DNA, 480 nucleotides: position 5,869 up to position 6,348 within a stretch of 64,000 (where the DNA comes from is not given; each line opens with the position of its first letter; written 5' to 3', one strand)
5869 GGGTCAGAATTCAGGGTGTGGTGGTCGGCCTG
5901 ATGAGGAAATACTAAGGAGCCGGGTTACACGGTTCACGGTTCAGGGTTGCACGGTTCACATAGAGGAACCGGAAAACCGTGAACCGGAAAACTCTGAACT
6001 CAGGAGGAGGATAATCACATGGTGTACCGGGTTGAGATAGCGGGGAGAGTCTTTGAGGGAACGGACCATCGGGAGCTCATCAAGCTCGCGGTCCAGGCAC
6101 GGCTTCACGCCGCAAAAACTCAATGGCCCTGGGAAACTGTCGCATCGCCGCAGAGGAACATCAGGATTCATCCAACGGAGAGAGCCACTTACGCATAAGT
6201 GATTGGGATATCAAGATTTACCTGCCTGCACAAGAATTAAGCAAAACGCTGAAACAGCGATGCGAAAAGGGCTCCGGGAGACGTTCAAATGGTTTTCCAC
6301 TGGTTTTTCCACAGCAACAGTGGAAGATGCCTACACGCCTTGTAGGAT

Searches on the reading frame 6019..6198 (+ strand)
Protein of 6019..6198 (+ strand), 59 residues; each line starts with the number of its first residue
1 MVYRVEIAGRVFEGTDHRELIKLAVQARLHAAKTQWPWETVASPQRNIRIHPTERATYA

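Call 64: search_protein_families(library=pfam, proteins=[window:6019-6198:+], max_evalue=5)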
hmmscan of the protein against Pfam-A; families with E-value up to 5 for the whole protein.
window:6019-6198:+ (59 aa): 0 families

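Call 86: predict_structure(alignment_id=A2)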
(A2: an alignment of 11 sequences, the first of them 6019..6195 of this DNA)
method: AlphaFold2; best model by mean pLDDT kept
length: 59 residues; sequences in the alignment: 11
mean_pLDDT: 64.3   pTM: 0.36
mean pLDDT of the five models: 64.3, 62.2, 61.2, 60.5, 59.2
residues with pLDDT >= 90: 0; 70-90: 25; 50-70: 21; < 50: 13
segments of 3 or more residues with pLDDT < 50: 41-43, 45-47
pLDDT, mean of each block of 10 residues (from residue 1): 74 82 75 53 49 51
secondary structure, 60 per line:
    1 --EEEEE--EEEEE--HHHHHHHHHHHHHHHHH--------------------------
elements in order: E3-7 E10-14 H17-33
